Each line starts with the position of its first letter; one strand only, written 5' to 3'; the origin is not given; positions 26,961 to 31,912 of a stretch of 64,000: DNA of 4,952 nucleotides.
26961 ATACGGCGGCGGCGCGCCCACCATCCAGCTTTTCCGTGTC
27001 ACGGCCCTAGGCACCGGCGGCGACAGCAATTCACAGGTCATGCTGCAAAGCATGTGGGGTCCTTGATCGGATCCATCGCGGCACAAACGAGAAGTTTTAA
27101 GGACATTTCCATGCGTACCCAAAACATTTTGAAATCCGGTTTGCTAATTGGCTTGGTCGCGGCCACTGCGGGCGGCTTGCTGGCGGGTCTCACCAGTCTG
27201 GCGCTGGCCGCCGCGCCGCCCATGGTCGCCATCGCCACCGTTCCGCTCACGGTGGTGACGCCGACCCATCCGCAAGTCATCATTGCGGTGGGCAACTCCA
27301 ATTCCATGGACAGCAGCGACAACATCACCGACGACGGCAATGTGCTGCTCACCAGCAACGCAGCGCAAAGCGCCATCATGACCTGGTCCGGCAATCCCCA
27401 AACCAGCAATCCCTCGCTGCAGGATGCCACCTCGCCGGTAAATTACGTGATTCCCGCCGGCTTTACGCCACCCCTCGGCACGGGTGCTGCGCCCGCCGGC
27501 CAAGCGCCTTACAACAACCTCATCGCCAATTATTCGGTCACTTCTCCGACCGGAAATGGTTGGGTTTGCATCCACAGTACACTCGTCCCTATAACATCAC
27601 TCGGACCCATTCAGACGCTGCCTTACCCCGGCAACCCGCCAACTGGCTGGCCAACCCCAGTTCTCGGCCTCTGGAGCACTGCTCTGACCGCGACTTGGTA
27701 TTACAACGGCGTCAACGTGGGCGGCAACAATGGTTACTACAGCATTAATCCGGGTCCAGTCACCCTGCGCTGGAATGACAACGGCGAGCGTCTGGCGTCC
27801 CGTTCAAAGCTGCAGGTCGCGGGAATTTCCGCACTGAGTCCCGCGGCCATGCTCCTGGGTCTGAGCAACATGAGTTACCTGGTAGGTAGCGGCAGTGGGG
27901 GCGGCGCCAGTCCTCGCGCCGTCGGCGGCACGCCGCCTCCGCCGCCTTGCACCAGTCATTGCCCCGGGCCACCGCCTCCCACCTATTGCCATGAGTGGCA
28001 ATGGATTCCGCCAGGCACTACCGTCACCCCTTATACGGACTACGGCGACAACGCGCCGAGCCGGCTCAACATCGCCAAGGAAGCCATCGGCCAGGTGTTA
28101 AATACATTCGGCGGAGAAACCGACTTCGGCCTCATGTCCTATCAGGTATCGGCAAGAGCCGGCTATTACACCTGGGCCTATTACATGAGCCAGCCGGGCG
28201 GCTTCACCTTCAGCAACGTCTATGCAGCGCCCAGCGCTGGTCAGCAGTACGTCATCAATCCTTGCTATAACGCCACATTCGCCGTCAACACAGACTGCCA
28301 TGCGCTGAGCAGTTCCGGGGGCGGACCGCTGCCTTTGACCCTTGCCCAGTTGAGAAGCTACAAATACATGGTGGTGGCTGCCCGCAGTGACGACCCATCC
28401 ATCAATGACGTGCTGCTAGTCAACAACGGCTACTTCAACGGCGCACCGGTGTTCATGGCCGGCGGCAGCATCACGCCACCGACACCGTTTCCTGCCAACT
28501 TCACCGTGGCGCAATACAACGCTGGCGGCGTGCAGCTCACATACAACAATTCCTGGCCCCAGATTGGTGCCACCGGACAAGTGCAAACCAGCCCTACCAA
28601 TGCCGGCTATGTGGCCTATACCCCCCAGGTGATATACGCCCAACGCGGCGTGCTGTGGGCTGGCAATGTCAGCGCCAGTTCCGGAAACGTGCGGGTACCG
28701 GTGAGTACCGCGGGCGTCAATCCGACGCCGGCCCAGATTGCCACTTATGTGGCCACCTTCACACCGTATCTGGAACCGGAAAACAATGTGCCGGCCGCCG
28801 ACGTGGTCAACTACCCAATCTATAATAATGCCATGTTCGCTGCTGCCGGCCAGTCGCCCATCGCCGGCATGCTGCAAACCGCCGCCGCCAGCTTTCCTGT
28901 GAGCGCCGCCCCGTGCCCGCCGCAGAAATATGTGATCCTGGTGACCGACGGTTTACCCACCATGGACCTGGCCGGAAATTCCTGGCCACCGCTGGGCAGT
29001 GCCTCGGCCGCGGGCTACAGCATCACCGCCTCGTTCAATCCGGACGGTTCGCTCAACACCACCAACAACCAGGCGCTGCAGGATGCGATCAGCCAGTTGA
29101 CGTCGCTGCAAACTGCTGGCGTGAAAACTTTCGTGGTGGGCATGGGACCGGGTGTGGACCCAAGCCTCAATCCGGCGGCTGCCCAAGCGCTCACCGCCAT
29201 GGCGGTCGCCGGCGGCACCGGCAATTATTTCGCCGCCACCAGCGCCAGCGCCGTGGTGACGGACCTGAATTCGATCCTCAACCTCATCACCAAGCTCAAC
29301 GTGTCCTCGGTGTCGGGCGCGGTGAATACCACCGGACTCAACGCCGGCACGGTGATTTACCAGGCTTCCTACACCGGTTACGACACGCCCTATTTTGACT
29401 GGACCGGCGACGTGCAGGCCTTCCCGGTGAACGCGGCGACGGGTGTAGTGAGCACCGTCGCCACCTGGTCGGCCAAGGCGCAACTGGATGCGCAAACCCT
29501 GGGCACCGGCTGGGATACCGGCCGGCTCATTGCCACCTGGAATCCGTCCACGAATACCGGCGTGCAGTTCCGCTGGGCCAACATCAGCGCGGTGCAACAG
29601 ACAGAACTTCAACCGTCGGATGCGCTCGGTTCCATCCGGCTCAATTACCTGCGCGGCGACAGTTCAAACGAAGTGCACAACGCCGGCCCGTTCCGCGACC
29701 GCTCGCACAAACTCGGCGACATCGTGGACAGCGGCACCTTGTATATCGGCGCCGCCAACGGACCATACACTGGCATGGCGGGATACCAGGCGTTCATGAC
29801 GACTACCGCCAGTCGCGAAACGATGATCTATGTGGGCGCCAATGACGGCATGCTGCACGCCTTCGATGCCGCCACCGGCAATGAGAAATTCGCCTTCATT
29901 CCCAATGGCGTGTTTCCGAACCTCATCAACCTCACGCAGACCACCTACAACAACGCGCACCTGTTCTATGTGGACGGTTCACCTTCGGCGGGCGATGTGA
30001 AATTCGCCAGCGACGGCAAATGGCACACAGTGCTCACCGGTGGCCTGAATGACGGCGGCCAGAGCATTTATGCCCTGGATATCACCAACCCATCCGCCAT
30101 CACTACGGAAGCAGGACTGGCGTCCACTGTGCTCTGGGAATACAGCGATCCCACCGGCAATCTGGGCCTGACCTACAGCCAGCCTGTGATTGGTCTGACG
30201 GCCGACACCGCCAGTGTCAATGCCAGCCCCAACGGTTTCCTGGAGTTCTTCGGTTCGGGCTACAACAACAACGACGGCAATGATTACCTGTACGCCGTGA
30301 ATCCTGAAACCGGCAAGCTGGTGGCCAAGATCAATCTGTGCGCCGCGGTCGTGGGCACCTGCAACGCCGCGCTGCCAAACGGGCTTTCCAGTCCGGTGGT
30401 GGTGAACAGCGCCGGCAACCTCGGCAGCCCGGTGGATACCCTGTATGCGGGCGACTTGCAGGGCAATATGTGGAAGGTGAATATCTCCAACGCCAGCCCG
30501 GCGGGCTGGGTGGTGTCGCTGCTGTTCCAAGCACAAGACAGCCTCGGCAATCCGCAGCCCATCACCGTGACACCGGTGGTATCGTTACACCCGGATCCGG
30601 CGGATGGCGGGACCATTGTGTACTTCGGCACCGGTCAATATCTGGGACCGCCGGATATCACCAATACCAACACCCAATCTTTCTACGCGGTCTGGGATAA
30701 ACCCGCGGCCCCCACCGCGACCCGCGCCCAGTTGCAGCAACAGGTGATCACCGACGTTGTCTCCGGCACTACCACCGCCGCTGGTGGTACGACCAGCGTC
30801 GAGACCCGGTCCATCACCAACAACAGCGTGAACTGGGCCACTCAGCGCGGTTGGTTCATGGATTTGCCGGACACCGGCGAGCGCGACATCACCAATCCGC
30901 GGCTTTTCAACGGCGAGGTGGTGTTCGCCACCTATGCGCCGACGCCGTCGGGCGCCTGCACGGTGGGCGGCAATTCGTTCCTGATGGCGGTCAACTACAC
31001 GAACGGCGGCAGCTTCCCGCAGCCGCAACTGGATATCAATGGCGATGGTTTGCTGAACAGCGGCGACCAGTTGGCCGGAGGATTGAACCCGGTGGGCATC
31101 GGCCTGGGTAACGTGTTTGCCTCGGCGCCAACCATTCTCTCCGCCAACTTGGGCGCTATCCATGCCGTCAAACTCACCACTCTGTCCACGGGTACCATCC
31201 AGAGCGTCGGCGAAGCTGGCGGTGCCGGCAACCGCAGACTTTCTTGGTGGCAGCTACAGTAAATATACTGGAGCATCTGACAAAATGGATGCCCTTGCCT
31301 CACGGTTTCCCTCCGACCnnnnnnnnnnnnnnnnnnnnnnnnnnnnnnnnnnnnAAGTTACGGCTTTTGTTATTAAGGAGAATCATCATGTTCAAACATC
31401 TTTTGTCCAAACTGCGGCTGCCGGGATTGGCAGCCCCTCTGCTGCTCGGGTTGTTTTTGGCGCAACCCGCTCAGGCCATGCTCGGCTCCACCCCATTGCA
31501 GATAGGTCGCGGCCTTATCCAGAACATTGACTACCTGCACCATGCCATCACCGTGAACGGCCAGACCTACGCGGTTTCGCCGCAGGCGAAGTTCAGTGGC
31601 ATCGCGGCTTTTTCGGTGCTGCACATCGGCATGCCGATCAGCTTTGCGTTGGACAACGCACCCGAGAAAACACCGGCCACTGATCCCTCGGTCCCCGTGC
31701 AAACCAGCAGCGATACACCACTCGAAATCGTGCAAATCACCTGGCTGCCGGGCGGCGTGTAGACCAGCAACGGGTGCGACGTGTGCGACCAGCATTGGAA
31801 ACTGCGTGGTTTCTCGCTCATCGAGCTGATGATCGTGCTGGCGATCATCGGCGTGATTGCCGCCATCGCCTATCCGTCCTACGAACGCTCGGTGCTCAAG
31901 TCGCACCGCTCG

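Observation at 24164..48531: Three head-to-tail paralogous type IV pilus tip/priming cassettes in one 24-kb array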

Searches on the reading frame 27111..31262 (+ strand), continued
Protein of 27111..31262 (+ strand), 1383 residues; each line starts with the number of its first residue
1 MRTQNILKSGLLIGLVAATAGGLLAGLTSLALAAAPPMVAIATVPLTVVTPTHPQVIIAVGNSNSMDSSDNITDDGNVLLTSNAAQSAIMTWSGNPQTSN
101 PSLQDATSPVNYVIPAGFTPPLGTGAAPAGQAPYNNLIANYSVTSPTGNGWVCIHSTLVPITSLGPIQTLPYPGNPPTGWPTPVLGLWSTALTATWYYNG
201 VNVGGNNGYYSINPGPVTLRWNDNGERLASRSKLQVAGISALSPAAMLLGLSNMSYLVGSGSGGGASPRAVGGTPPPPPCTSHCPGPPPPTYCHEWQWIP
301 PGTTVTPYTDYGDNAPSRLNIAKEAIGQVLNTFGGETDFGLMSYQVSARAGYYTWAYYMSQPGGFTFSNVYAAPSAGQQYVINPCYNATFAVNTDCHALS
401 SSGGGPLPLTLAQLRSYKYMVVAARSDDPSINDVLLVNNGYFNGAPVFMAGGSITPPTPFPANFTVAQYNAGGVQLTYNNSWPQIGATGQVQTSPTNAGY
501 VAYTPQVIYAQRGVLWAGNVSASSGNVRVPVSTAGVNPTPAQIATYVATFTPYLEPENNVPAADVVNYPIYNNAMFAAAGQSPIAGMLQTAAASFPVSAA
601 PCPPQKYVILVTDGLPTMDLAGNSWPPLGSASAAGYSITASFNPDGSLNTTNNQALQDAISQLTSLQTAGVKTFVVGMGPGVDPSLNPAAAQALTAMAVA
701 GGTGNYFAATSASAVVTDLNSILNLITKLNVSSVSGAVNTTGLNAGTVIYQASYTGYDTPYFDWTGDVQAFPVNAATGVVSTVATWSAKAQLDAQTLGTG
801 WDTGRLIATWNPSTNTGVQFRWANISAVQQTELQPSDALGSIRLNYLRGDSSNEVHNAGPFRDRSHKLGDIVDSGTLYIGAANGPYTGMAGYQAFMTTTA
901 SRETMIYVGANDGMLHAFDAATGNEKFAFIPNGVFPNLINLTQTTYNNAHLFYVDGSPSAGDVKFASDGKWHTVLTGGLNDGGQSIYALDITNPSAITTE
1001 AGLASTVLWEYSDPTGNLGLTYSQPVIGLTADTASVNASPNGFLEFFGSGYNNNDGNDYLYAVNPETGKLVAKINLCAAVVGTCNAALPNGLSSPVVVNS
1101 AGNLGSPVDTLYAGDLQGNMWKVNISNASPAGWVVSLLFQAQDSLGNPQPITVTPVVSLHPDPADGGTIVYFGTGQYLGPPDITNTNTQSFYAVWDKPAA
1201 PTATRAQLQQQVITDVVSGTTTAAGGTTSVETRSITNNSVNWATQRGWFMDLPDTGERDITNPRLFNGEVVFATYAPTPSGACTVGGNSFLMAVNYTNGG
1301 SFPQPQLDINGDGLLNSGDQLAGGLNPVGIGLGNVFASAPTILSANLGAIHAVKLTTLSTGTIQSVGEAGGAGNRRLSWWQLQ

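Call 46: search_solved_structures(query=window:27111-31262:+, max_evalue=0.01, show_alignments=1)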
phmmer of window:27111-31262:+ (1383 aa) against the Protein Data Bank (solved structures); distinct sequences matched with E-value up to 0.01: 1.
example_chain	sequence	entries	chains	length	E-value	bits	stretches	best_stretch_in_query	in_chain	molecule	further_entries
3hx6_A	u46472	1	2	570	3.8e-51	177.1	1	840-1318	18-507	Type 4 fimbrial biogenesis protein PilY1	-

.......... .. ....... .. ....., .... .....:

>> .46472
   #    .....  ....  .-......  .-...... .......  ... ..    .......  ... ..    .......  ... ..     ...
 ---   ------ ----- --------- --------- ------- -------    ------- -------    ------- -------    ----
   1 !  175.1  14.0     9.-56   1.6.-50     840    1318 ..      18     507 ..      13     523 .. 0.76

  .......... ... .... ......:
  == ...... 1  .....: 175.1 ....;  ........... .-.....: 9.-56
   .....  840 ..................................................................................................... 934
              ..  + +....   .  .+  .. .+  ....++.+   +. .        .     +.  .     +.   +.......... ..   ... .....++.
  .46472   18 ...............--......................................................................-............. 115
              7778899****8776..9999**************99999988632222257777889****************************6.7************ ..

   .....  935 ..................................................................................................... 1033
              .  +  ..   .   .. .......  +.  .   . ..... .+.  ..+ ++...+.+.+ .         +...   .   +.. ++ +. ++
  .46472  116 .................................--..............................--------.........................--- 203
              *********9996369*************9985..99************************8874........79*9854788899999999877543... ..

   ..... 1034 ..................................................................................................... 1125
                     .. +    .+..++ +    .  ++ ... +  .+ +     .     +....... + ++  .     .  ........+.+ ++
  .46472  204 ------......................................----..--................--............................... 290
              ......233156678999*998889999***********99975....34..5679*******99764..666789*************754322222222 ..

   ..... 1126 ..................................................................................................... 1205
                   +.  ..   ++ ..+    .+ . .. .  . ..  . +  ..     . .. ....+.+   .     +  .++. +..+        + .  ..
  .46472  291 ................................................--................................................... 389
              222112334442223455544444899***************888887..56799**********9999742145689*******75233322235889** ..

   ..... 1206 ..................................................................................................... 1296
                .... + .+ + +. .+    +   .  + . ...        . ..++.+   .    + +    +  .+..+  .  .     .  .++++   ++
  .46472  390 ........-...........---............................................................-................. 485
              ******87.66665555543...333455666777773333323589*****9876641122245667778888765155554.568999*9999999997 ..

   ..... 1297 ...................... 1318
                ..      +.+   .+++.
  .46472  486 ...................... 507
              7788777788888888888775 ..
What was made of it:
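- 27111..31262 (+): c1 pilY1, long form (1383 aa). It has a vWA-like N-terminal half with an insert of about 180 aa, and a C-terminal beta-propeller. PDB 3HX6 at 4e-51 (call 46).
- On PilY1/PilC tip adhesin: The 3HX6 segment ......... aligns to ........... in c1 (call 46).
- The P. aeruginosa calcium site of PilY1 (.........) is not conserved here (call 46).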

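Call 66: list_cluster_members(proteins=[P0001])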
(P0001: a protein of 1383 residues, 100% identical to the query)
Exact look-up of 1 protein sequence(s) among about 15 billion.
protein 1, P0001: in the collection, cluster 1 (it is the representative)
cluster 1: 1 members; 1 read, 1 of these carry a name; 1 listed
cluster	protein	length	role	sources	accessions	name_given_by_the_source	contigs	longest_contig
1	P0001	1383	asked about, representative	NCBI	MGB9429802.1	MAG: PilC/PilY family type IV pilus protein [Gammaproteobacteria bacterium]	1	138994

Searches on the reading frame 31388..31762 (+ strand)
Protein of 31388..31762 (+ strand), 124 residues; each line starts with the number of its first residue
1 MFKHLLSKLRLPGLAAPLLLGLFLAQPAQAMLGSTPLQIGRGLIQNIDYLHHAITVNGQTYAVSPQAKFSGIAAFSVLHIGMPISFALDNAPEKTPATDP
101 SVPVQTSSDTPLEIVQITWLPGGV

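Call 6: search_protein_families(library=pfam, proteins=[window:31388-31762:+], max_evalue=0.01)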
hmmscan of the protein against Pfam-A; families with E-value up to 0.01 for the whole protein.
window:31388-31762:+ (124 aa): 1 family
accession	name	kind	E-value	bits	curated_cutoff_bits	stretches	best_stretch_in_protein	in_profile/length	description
PF14481.13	Fimbrial_PilY2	-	0.00052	20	25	1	41-86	8-53/75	Type 4 fimbrial biogenesis protein PilY2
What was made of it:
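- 31388..31762 (+): c1 small secreted PilY2-like protein (124 aa). Weak Pfam PilY2 hit at 5e-4, below the cut-off (call 6).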

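Call 79: search_protein_families(library=ncbifam, proteins=[window:31388-31762:+], max_evalue=0.001)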
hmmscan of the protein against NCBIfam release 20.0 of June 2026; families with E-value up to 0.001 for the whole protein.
window:31388-31762:+ (124 aa): 0 families
